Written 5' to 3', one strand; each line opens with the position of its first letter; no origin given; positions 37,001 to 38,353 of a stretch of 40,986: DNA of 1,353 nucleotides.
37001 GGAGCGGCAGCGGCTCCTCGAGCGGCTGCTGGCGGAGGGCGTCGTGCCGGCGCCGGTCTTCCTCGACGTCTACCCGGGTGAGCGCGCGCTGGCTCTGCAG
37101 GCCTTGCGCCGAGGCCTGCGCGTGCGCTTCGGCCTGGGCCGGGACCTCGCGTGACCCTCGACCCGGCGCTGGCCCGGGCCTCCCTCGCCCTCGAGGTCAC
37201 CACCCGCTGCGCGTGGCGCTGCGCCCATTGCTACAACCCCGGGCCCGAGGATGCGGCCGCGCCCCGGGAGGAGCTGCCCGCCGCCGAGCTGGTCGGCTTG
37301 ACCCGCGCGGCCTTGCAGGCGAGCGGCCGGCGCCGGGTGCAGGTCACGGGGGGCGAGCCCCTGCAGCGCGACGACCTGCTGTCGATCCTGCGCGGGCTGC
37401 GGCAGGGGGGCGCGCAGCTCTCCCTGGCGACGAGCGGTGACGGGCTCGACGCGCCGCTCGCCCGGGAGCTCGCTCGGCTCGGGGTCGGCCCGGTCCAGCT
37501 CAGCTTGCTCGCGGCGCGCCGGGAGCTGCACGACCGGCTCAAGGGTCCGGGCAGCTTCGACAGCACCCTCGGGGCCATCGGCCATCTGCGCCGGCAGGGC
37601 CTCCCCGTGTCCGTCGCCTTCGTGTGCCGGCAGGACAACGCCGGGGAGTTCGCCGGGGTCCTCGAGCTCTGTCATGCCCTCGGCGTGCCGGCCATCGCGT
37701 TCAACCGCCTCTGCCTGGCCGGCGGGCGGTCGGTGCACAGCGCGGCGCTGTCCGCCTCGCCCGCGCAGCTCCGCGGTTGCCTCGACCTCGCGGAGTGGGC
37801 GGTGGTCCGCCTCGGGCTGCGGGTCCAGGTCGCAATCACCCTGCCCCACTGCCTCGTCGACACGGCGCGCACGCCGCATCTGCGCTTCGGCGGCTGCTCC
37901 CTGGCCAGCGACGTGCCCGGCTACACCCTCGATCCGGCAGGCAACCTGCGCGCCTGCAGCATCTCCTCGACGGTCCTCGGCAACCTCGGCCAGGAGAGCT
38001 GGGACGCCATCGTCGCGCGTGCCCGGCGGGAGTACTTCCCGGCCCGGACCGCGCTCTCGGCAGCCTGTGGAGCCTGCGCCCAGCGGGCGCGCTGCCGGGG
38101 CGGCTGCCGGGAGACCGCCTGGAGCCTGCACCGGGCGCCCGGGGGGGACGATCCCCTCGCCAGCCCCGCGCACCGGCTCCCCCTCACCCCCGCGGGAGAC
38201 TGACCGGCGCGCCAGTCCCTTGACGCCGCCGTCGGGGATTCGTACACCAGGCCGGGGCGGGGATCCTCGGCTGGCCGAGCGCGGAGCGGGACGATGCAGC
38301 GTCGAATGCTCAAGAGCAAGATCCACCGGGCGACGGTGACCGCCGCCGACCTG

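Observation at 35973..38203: Radical SAM/SPASM maturase translationally coupled (GTGA) to a Cys-rich TSP3-repeat Ca-binding lipoprotein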

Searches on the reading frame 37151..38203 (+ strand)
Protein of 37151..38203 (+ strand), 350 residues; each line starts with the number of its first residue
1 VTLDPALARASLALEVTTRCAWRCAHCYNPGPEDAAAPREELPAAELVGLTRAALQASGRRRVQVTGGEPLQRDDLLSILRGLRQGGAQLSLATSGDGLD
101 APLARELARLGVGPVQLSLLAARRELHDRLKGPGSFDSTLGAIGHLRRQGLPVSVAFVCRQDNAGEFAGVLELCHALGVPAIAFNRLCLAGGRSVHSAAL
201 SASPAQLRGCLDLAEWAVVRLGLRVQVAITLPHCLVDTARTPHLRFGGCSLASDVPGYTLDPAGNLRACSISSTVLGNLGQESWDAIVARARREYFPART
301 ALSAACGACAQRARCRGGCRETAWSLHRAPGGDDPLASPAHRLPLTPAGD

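Call 3: search_protein_families(library=pfam, proteins=[window:37151-38203:+], max_evalue=0.01)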
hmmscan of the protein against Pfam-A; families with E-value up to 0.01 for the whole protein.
window:37151-38203:+ (350 aa): 2 families
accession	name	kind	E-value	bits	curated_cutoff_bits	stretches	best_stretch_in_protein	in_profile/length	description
PF04055.27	Radical_SAM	-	5.9e-20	72.5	29.5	1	15-173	2-165/166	Radical SAM superfamily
PF13353.11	Fer4_12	-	0.0068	17.1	22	0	18-85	13-79/137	4Fe-4S single cluster domain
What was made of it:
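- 37151..38203 (+): Gene B: a 350-aa radical SAM/SPASM enzyme without an RRE domain. Pfam Radical_SAM (call 3).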

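Call 4: search_protein_families(library=ncbifam, proteins=[window:37151-38203:+], max_evalue=0.01)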
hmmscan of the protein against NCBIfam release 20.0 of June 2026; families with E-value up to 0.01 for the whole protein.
window:37151-38203:+ (350 aa): 51 families (the best 25 are shown)
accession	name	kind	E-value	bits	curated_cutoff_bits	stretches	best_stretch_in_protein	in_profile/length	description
TIGR02109.1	PQQ_syn_pqqE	equivalog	4.1e-26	91.7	381.35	1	11-338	8-331/358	pyrroloquinoline quinone biosynthesis protein PqqE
NF050035.1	rSAM_WgK_link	exception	6.6e-23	81.3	650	1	13-201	12-197/367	radical SAM/SPASM peptide maturase WgkB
TIGR04545.1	rSAM_ahbD_hemeb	equivalog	1.3e-22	80.7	500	1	12-203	2-190/339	heme b synthase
TIGR04053.2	TIGR04053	equivalog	3.3e-21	75.9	395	1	14-200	12-198/366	TIGR04053 family radical SAM/SPASM domain-containing protein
TIGR04051.1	rSAM_NirJ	equivalog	3.8e-21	75.4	515.45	1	16-213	8-201/354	heme d1 biosynthesis radical SAM protein NirJ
TIGR04250.1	SCM_rSAM_ScmE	equivalog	7e-20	71.2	400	1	11-186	4-178/358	SynChlorMet cassette radical SAM/SPASM protein ScmE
TIGR02668.1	moaA_archaeal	equivalog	8.7e-20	70.9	325.25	1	11-176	11-175/303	GTP 3',8-cyclase MoaA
TIGR04303.1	GeoRSP_rSAM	equivalog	1.9e-19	70.5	400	1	15-326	10-313/325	GeoRSP system radical SAM/SPASM protein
TIGR04546.1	rSAM_ahbC_deAc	equivalog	2.2e-19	69.5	650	1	14-194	43-220/390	12,18-didecarboxysiroheme deacetylase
TIGR04340.1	rSAM_ACGX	hypoth_equivalog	3.5e-19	69.2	400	1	11-211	4-202/341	radical SAM/SPASM domain protein, ACGX system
TIGR04055.1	rSAM_NirJ2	equivalog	9.3e-19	68.1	500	1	15-323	5-307/326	putative heme d1 biosynthesis radical SAM protein NirJ2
NF001199.0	PRK00164.2-1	equivalog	2.7e-18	66.2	231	1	11-176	13-177/308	GTP 3',8-cyclase MoaA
TIGR04251.1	SCM_rSAM_ScmF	equivalog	4.2e-18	65.9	400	1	15-320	9-322/353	SynChlorMet cassette radical SAM/SPASM protein ScmF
TIGR03962.1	mycofact_rSAM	equivalog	9.3e-18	64.5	265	1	11-324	13-318/339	mycofactocin radical SAM maturase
NF045574.1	sacti_mat_StsB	exception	1e-17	64.2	625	1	15-182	101-264/466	StsB family radical SAM/SPASM domain sactipeptide maturase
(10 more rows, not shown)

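Call 8: find_homologous_proteins(query=window:37151-38203:+, max_evalue=1e-10)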
Query window:37151-38203:+ (350 aa): 58 proteins with E <= 1e-10 among 8000 candidates.
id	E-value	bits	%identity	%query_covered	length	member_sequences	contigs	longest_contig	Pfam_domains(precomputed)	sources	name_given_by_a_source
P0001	8.7e-224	760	99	100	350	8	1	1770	PF04055.28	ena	-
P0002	5.5e-103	363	57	92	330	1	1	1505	PF04055.28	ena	-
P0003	1.2e-101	358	54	93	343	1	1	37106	PF04055.28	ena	-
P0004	1.7e-96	342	53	93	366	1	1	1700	PF04055.28,PF13353.12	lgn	-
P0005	7.5e-95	336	51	96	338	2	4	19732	PF04055.28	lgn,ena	-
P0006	3.6e-94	334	55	94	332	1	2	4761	PF04055.28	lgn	-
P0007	4.9e-94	333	52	93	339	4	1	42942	PF04055.28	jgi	-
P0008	5.5e-94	333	50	91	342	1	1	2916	PF04055.28,PF13353.12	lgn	-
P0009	1.6e-91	325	52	96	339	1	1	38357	PF04055.28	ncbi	ncbi:MAG: radical SAM protein [Pseudomonadota bacterium]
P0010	4.2e-91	324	50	93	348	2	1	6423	PF04055.28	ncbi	-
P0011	2.7e-90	321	50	96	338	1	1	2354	PF04055.28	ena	-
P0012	1.9e-89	318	50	96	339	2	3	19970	PF04055.28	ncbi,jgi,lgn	jgi:radical SAM protein with 4Fe4S-binding SPASM domain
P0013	1.7e-88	315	49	94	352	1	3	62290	PF04055.28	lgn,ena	-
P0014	1.7e-88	315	50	93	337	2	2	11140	PF04055.28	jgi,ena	-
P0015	2.0e-87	312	51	96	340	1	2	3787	PF04055.28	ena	-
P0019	4.5e-85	304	51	95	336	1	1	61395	PF04055.28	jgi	jgi:pyrroloquinoline quinone biosynthesis protein E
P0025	6.4e-77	277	45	93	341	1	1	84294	PF04055.28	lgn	-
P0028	7.9e-60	221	42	94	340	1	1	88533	PF04055.28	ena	-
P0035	4.3e-41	159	33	93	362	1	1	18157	PF04055.28,PF13353.12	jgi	jgi:radical SAM protein with 4Fe4S-binding SPASM domain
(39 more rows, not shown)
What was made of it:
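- On Sactipeptide / ranthipeptide synthases: Homologues are 330-366 aa long (call 8).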

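Call 9: find_encoding_contigs(protein=P0003, flank=6000, max_places=2)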
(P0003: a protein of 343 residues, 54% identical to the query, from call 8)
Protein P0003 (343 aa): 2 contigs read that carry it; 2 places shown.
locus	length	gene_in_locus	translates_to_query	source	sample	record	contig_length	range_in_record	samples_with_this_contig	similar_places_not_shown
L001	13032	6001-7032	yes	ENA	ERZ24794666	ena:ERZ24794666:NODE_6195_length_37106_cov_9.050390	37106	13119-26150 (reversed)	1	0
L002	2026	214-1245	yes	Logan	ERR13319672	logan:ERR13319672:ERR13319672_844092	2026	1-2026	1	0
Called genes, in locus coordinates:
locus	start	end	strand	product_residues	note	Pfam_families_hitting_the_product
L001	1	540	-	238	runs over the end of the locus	-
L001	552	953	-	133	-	-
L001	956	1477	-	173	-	PF00582:Usp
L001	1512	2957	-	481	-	PF08323:Glyco_transf_5, PF13439:Glyco_transf_4 (weak), PF13579:Glyco_trans_4_4, PF00534:Glycos_transf_1, PF13692:Glyco_trans_1_4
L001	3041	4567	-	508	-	-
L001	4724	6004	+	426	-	PF02412:TSP_3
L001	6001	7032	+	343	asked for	PF04055:Radical_SAM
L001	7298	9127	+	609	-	PF00069:Pkinase, PF07714:PK_Tyr_Ser-Thr, PF01636:APH (weak), PF06293:Kdo (faint), PF08308:PEGA (faint)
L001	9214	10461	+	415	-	PF08308:PEGA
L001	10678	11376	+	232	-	-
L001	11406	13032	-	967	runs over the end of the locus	-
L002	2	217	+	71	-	?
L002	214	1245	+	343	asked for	PF04055:Radical_SAM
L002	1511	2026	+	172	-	?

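Call 10: find_encoding_contigs(protein=P0007, flank=6000, max_places=2)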
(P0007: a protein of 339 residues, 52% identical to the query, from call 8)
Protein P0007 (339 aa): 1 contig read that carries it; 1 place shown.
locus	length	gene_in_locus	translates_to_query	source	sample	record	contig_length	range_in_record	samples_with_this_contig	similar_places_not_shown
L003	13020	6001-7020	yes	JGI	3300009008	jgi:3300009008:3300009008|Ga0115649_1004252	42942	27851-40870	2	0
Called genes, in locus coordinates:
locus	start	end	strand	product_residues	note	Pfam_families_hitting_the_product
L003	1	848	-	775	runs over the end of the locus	-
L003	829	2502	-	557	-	PF00069:Pkinase, PF07714:PK_Tyr_Ser-Thr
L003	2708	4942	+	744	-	PF08487:VIT, PF00092:VWA, PF05762:VWA_CoxE (weak), PF13519:VWA_2, PF13768:VWA_3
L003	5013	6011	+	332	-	PF02412:TSP_3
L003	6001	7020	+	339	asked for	PF04055:Radical_SAM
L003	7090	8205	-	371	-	PF04055:Radical_SAM, PF06969:HemN_C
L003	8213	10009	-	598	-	PF00009:GTP_EFTU, PF03144:GTP_EFTU_D2, PF22042:EF-G_D2, PF14492:EFG_III (weak), PF00679:EFG_C, PF06421:LepA_C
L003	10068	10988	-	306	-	PF01553:Acyltransferase, PF16076:Acyltransf_C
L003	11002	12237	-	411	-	-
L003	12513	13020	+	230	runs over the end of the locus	PF00881:Nitroreductase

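Call 11: find_encoding_contigs(protein=P0013, flank=6000, max_places=2)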
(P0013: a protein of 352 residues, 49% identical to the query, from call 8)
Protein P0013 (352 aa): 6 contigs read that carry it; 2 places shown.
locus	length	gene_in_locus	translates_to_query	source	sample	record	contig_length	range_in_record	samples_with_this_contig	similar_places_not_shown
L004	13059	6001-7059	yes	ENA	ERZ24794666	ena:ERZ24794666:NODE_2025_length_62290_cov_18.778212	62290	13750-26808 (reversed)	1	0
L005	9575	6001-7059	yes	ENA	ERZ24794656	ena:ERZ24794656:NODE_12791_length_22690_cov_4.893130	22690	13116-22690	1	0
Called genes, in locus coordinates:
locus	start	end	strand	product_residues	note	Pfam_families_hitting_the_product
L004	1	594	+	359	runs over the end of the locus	-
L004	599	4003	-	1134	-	PF00526:Dicty_CTDC (weak)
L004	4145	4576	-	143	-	-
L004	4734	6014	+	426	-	PF02412:TSP_3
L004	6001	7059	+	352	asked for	PF04055:Radical_SAM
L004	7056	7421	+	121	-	PF01253:SUI1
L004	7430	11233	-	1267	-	PF11617:Cu-binding_MopE (weak), PF02412:TSP_3 (weak), PF11617:Cu-binding_MopE, PF02412:TSP_3, PF11617:Cu-binding_MopE (weak)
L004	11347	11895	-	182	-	PF14771:DUF4476 (weak)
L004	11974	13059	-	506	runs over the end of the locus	PF03583:LIP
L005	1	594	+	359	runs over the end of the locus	-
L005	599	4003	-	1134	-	PF00526:Dicty_CTDC (weak)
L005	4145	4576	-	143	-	-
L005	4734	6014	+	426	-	PF02412:TSP_3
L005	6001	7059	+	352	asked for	PF04055:Radical_SAM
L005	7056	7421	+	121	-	PF01253:SUI1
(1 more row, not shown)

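Call 12: find_encoding_contigs(protein=P0025, flank=6000, max_places=1)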
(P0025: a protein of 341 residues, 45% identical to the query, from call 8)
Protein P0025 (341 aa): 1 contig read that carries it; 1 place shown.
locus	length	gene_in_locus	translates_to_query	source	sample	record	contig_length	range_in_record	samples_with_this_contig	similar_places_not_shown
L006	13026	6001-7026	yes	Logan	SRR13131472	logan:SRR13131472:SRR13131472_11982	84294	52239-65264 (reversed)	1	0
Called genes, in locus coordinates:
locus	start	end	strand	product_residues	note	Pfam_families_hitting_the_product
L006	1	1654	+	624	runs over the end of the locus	-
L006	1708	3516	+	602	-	-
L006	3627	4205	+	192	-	-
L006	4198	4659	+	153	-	-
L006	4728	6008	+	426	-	PF02412:TSP_3 (weak)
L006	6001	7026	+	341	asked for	PF04055:Radical_SAM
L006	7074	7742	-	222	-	PF02463:SMC_N (faint), PF00005:ABC_tran, PF13304:AAA_21 (weak)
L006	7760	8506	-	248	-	PF02361:CbiQ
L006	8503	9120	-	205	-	PF01209:Ubie_methyltran, PF13489:Methyltransf_23, PF01728:FtsJ, PF13847:Methyltransf_31, PF08241:Methyltransf_11, PF08242:Methyltransf_12, PF13649:Methyltransf_25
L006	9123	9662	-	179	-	-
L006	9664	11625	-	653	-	PF07715:Plug, PF00593:TonB_dep_Rec_b-barrel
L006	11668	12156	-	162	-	-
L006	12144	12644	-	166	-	-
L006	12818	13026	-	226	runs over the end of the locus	-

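Call 13: find_encoding_contigs(protein=P0028, flank=6000, max_places=1)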
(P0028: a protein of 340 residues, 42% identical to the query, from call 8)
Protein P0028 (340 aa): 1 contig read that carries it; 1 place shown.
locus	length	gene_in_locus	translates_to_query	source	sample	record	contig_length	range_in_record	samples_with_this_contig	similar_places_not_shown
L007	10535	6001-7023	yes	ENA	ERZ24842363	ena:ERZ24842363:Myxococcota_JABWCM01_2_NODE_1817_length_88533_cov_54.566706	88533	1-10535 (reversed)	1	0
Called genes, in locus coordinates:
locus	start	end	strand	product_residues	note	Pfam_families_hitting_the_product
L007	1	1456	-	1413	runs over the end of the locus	PF00580:UvrD-helicase, PF13245:AAA_19 (weak), PF00580:UvrD-helicase, PF13361:UvrD_C, PF13538:UvrD_C_2 (faint)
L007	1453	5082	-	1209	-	PF04257:RecC_N, PF27451:RecC_4th, PF17946:RecC_C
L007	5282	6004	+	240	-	PF02412:TSP_3 (faint)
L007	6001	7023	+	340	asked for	PF04055:Radical_SAM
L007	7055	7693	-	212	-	PF00395:SLH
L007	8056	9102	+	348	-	-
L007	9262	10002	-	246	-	-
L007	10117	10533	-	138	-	?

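Call 14: find_encoding_contigs(protein=P0035, flank=6000, max_places=1)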
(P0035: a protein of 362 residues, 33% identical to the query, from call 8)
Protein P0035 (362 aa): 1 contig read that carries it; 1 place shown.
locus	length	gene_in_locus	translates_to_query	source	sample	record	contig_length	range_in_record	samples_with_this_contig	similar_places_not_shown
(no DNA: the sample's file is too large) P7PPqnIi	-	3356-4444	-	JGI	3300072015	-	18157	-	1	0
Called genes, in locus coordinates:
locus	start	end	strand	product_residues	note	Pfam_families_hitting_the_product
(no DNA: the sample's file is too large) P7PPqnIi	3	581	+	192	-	?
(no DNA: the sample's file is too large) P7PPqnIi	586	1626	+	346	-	PF00005:ABC_tran, PF08402:TOBE_2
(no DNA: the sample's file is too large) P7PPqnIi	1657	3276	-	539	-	PF02985:HEAT (faint), PF13513:HEAT_EZ (faint), PF13646:HEAT_2 (faint), PF00514:Arm (faint)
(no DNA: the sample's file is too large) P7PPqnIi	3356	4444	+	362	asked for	PF04055:Radical_SAM, PF13353:Fer4_12 (weak)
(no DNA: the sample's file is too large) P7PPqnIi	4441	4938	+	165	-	-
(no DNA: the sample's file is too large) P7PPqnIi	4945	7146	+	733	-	PF02310:B12-binding, PF04055:Radical_SAM, PF01135:PCMT, PF13649:Methyltransf_25 (weak)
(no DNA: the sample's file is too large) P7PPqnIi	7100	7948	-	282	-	-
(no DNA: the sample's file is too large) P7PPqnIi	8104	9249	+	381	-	PF07745:Glyco_hydro_53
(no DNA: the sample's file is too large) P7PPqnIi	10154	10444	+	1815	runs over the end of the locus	PF00082:Peptidase_S8, PF21471:Reelin_subrepeat-B (faint), PF20773:InhA-like_MAM (weak)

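Call 15: find_encoding_contigs(protein=P0019, flank=6000, max_places=1)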
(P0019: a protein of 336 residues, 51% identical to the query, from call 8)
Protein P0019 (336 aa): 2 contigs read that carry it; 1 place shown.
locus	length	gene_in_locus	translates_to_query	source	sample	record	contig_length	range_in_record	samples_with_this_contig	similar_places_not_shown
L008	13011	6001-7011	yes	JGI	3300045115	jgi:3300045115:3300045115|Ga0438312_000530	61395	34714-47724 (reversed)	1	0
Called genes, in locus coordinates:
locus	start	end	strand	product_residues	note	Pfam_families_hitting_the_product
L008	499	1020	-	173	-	PF08843:AbiEii (weak)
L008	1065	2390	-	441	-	PF03403:PAF-AH_p_II, PF12740:PETase (faint), PF07224:Chlorophyllase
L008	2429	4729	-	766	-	PF05157:MshEN, PF00437:T2SSE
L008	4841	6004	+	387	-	-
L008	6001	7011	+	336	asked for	PF04055:Radical_SAM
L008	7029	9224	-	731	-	-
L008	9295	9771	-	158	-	-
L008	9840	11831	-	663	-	PF22745:Nlig-Ia, PF01653:DNA_ligase_aden, PF03120:OB_DNA_ligase, PF14520:HHH_5 (faint), PF12826:HHH_2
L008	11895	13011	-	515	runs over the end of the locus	PF00932:LTD, PF08757:CotH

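Call 18: search_solved_structures(query=window:37151-38203:+, max_evalue=0.001, show_alignments=2)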
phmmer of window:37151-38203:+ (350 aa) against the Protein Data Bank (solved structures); distinct sequences matched with E-value up to 0.001: 7.
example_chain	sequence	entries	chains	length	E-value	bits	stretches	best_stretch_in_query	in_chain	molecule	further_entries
6c8v_A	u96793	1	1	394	2.7e-14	56.3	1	8-338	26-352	Coenzyme PQQ synthesis protein E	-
6efn_A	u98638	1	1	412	1.7e-07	34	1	10-182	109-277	Sporulation killing factor maturation protein SkfB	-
2fb2_A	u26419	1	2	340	1.9e-06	30.5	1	11-130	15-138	Molybdenum cofactor biosynthesis protein A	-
1tv7_A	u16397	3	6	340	8.4e-06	28.4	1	11-130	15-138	Molybdenum cofactor biosynthesis protein A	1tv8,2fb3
7vob_C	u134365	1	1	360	2.3e-05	26.9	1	58-166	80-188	Cytosylglucuronate decarboxylase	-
7voc_C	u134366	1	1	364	2.4e-05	26.9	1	58-166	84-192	Cytosylglucuronate decarboxylase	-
8wm2_A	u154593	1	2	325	4.7e-05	25.9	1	13-118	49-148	Fe-S radical SAM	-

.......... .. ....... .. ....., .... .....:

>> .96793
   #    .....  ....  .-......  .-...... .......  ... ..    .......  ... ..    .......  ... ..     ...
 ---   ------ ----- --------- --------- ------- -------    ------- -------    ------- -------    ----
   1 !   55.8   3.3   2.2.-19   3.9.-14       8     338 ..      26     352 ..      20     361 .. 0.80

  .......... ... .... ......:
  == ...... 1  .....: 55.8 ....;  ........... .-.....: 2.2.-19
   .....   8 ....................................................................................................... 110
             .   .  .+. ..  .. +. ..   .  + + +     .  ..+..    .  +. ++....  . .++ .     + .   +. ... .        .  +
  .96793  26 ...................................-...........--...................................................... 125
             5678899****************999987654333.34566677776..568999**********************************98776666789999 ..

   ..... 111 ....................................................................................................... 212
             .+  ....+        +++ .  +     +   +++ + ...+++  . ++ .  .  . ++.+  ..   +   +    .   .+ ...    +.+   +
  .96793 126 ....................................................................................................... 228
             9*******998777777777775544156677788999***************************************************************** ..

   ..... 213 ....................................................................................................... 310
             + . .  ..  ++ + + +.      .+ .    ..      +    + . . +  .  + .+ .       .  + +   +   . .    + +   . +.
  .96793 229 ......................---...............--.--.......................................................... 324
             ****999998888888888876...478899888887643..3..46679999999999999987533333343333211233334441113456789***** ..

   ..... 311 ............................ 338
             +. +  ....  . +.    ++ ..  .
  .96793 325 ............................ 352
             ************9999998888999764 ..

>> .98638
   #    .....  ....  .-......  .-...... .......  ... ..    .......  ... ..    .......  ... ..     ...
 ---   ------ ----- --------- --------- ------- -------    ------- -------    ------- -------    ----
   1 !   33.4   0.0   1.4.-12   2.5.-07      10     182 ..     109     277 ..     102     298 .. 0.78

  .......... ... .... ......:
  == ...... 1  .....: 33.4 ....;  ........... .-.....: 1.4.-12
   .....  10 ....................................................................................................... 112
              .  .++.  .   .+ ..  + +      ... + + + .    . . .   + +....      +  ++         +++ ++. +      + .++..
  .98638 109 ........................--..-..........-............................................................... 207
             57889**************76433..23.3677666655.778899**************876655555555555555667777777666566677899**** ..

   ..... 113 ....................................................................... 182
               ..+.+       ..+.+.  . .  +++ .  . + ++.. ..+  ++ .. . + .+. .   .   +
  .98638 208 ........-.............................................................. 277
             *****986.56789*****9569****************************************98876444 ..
